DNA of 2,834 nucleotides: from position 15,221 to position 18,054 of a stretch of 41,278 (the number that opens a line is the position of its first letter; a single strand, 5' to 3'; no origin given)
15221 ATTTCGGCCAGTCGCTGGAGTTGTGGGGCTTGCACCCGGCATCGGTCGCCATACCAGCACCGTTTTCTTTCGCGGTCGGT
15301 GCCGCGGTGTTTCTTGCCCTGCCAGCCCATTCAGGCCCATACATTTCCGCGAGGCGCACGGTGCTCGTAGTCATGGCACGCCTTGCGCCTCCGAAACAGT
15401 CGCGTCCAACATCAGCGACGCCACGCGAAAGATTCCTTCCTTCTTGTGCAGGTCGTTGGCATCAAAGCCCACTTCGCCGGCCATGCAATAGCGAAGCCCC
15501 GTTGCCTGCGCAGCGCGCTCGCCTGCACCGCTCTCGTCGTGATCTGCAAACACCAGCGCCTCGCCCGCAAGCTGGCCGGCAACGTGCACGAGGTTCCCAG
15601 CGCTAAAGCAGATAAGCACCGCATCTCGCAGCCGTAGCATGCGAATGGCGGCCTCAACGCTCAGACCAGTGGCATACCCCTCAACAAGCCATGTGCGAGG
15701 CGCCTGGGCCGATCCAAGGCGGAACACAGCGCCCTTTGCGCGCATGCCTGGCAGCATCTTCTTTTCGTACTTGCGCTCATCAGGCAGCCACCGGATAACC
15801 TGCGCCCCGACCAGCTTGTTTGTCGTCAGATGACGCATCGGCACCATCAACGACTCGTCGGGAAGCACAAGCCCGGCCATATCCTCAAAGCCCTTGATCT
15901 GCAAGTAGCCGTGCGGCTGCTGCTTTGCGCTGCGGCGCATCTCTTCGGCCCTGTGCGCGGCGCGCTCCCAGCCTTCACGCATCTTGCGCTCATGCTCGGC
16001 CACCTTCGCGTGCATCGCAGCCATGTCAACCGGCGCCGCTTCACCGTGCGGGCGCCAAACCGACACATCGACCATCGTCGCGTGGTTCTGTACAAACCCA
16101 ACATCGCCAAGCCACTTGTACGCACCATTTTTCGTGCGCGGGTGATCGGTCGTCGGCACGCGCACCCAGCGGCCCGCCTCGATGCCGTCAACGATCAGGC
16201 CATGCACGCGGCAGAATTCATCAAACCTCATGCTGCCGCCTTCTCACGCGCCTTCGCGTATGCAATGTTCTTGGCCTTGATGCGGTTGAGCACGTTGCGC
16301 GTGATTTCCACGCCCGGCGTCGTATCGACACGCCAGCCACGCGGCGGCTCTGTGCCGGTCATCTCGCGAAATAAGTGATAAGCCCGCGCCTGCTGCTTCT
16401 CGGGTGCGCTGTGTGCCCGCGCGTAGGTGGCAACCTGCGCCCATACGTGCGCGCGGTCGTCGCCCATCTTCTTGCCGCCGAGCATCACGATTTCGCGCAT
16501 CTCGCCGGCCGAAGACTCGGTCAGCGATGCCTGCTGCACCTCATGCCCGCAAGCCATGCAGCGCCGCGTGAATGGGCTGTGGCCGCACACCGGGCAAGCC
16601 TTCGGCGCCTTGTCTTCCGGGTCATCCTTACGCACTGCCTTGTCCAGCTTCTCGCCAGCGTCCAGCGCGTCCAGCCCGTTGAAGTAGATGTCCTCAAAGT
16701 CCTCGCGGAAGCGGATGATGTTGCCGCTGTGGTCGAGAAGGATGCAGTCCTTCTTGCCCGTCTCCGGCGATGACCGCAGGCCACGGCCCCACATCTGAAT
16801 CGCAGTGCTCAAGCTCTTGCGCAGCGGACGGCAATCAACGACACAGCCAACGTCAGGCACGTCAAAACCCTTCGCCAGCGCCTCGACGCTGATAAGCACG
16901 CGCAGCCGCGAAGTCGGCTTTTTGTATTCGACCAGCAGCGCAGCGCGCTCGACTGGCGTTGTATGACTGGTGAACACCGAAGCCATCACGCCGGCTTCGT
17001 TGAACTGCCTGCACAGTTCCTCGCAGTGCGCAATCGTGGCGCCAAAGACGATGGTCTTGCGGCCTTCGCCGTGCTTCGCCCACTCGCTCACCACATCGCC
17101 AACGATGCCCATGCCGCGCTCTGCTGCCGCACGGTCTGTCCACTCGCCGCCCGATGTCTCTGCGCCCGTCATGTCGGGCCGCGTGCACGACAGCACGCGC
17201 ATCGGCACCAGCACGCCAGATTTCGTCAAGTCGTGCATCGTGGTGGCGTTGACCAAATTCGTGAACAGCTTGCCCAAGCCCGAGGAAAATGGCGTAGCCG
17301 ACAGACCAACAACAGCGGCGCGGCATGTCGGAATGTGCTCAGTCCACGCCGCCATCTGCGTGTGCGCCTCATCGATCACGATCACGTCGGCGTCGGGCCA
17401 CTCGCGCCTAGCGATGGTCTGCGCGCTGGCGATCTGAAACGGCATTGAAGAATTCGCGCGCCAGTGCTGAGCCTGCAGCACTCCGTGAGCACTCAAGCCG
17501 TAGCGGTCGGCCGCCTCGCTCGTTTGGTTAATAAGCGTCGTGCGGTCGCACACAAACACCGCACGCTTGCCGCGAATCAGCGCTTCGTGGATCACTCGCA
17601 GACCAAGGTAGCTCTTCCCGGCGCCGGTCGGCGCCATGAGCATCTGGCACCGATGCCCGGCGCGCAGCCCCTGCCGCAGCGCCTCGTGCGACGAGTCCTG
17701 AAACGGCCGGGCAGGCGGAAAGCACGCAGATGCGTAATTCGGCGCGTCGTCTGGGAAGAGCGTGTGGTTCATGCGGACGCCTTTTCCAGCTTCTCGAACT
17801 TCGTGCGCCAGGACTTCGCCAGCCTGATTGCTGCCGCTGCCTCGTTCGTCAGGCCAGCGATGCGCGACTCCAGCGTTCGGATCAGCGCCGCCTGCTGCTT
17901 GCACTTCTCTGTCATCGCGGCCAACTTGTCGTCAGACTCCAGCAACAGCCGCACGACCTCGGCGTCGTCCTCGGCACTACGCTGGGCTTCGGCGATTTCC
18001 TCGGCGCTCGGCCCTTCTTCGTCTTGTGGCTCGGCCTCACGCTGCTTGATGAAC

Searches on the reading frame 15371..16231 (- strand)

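Call 88: search_protein_families(library=pfam, proteins=[window:15371-16231:-], max_evalue=0.001)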
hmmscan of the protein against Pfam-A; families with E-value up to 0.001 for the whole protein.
window:15371-16231:- (286 aa): 1 family
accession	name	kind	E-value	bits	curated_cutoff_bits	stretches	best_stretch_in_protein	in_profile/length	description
PF13362.12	Toprim_3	-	3.2e-06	27.9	27.2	1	182-247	4-66/95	Toprim domain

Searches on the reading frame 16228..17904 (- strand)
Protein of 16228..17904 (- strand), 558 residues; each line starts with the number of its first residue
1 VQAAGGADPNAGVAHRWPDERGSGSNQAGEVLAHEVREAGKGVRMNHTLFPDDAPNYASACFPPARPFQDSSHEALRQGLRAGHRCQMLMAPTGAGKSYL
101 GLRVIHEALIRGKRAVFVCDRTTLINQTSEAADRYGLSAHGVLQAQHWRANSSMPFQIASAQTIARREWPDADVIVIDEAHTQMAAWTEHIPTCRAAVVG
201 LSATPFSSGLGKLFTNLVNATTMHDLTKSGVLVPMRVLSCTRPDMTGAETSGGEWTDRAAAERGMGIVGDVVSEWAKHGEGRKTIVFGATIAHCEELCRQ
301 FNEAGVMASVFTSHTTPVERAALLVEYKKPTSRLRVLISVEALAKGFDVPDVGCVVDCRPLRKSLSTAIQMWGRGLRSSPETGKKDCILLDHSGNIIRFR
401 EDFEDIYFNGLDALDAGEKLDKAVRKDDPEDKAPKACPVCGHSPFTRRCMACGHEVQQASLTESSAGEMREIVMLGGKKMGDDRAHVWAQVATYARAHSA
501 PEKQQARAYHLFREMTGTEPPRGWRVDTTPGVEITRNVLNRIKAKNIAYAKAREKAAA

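Call 11: search_protein_families(library=pfam, proteins=[window:16228-17904:-], max_evalue=0.01)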
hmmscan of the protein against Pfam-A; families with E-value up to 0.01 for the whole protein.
window:16228-17904:- (558 aa): 6 families
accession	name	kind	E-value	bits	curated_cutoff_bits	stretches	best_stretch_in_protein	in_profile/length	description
PF04851.21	ResIII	-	1.2e-14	55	22.5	1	66-206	5-163/164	Type III restriction enzyme, res subunit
PF00271.37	Helicase_C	-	1.6e-12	48.1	23.5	1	277-378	11-109/110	Helicase conserved C-terminal domain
PF00270.35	DEAD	-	2.8e-07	30.9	26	1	74-206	9-161/167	DEAD/DEAH box helicase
PF13604.12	AAA_30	-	5e-06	26.8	27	1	73-198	7-119/191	AAA domain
PF09848.15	SLFN-g3_helicase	-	0.001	18.9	24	1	93-182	10-90/354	Schlafen group 3, DNA/RNA helicase domain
PF13401.12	AAA_22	-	0.0018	19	27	1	83-182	4-95/130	AAA domain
